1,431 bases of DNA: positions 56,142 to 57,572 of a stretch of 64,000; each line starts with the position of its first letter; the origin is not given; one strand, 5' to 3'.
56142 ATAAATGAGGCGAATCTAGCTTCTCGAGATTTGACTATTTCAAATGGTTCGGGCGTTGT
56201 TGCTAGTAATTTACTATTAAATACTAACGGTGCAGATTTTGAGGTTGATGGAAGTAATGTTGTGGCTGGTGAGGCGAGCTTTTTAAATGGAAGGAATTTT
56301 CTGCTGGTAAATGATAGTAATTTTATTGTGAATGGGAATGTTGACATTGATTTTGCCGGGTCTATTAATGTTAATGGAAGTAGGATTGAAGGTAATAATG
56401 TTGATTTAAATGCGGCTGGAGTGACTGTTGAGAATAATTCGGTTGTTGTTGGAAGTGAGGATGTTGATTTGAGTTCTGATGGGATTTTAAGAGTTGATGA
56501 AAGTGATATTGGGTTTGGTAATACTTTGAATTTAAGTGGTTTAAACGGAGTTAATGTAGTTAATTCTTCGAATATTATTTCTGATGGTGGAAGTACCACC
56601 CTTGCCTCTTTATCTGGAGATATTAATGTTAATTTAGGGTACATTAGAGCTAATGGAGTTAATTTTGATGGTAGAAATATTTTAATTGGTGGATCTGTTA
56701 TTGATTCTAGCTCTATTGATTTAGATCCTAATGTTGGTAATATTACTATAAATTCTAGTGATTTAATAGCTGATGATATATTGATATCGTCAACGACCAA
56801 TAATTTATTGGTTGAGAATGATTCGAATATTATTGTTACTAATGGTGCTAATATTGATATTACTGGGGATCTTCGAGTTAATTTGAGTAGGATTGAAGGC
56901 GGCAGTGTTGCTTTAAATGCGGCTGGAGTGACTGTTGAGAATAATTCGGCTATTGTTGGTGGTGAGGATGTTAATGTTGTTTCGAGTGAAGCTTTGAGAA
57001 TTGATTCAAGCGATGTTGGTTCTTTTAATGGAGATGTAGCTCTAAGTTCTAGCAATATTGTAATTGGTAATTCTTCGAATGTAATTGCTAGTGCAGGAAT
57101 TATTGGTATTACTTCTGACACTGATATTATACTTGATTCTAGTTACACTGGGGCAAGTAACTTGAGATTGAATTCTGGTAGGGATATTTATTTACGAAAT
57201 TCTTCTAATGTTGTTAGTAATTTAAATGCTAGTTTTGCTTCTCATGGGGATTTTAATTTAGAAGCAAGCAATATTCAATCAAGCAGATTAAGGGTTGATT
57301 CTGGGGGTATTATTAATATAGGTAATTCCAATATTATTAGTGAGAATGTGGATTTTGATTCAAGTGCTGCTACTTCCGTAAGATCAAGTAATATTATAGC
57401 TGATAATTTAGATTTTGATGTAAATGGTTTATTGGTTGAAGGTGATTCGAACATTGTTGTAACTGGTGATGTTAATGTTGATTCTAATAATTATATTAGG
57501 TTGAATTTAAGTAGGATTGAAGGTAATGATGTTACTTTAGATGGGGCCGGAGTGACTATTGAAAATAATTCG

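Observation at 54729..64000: Unlisted 9.2-kb open frame: giant TpsA/FHA-like exoprotein with no TpsB transporter upstream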

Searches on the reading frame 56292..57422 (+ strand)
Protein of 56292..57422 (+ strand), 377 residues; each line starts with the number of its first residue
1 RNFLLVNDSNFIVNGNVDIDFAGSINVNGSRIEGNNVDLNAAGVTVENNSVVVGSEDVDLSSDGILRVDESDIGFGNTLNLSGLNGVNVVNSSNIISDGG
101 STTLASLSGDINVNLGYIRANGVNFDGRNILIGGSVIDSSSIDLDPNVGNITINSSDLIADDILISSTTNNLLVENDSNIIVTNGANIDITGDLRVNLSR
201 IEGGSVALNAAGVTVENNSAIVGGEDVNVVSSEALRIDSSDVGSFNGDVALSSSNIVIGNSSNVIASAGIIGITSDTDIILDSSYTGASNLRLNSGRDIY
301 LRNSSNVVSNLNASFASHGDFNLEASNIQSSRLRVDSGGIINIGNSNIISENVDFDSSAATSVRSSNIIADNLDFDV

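Call 74: predict_structure(alignment_id=A2)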
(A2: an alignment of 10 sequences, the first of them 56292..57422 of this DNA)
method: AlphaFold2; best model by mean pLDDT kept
length: 377 residues; sequences in the alignment: 10
mean_pLDDT: 95.6   pTM: 0.89
mean pLDDT of the five models: 95.6, 95.3, 94.5, 93.3, 91.2
residues with pLDDT >= 90: 356; 70-90: 21; 50-70: 0; < 50: 0
segments of 3 or more residues with pLDDT < 50: none
pLDDT, mean of each block of 10 residues (from residue 1): 93 95 96 97 96 96 96 94 95 87 92 91 94 95 90 97 91 97 94 97 97 98 98 98 97 98 96 98 97 98 96 98 97 98 98 97 97 92
secondary structure, 60 per line:
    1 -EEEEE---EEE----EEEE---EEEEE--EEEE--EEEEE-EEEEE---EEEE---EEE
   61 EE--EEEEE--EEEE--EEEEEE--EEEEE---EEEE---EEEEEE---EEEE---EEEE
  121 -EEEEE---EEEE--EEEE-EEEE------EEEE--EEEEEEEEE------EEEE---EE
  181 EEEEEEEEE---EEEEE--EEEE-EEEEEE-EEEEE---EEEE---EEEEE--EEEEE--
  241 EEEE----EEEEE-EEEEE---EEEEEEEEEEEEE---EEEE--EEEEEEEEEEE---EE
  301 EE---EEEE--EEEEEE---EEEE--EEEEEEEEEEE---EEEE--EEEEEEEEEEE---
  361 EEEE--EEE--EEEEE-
elements in order: E2-6 E10-12 E17-20 E24-28 E31-34 E37-41 E43-47 E51-54 E58-62 E65-69 E72-75 E78-83 E86-90 E94-97 E101-106 E110-113 E117-120 E122-126 E130-133 E136-139 E141-144 E151-154 E157-165 E172-175 E179-189 E193-197 E200-203 E205-210 E212-216 E220-223 E227-231 E234-238 E241-244 E249-253 E255-259 E263-275 E279-282 E285-295 E299-302 E306-309 E312-317 E321-324 E327-337 E341-344 E347-357 E361-364 E367-369 E372-376

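Call 76: fold_search(model_id=the predicted structure, library=pdb)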
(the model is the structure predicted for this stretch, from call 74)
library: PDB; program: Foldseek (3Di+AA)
matches with E <= 10: 57; with E <= 0.001: 0
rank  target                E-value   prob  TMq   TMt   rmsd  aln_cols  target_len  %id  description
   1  7jvi_A                1.4e-01  0.20  0.25  0.23  13.4       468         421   13  Crystal structure of a beta-helix domain retrieved from capybara gut metagenome (released 2021-09-08)
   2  3h09_A                1.6e-01  0.41  0.33  0.17  12.9       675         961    9  The structure of Haemophilus influenzae IgA1 protease (released 2009-04-21)
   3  3h09_B                4.1e-01  0.20  0.28  0.15  14.0       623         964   10  The structure of Haemophilus influenzae IgA1 protease (released 2009-04-21)
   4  9bev_A                4.1e-01  0.14  0.24  0.17  13.9       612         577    9  Structure of GH110A in complex with a lambda-carrageenan oligosaccharide (released 2025-08-27)
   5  4om9                  6.1e-01  0.12  0.24  0.15  14.0       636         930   10  X-Ray Crystal Structure of the passenger domain of Plasmid encoded toxin, an Autrotansporter Enterotoxin from enteroaggr (released 2014-03-12)
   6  8oq1                  8.2e-01  0.08  0.21  0.13  15.6       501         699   10  Crystal structure of tailspike depolymerase (APK14_gp49) from Acinetobacter phage vB_AbaP_APK14 (released 2023-06-07)
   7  4i84_B                1.3e+00  0.06  0.18  0.23  14.4       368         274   10  The crystal structure of the Haemophilus influenzae HxuA secretion domain involved in the two-partner secretion pathwa (released 2013-11-13)
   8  8vbb_A                1.3e+00  0.12  0.33  0.16  14.3       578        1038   14  The secreted adhesin EtpA of Enterotoxigenic Escherichia coli in complex with the mouse mAb 1G05 (released 2024-09-04)
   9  6n2b_B                1.4e+00  0.08  0.21  0.22  28.3       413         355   11  The Crystal Structure of Caldicellulosiruptor kristjanssonii Tapirin C-terminal domain (released 2018-12-19)
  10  3p4g_C                1.5e+00  0.09  0.23  0.27  13.0       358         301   10  X-ray crystal structure of a hyperactive, Ca2+-dependent, beta-helical antifreeze protein from an Antarctic bacterium (released 2011-04-27)
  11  9ozl_B                1.5e+00  0.01  0.12  0.12  16.4       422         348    9  Crystal structure of the polysaccharide lyase RbmB from Vibrio cholerae (released 2026-03-11)
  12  6p5t_D                1.5e+00  0.04  0.21  0.13  18.4       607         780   10  Surface-layer (S-layer) RsaA protein from Caulobacter crescentus bound to strontium and iodide (released 2020-01-15)
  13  6p5t_C                1.9e+00  0.03  0.17  0.12  18.3       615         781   10  Surface-layer (S-layer) RsaA protein from Caulobacter crescentus bound to strontium and iodide (released 2020-01-15)
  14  5n8p_A                2.0e+00  0.06  0.26  0.16  16.5       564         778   10  S-layer protein RsaA from C. crescentus (released 2017-04-12)
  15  7o23                  2.1e+00  0.04  0.17  0.18  12.8       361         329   11  C-terminal head domain of the trimeric autotransporter adhesin BpaC from Burkholderia pseudomallei fused to a GCN4 ancho (released 2022-06-29)
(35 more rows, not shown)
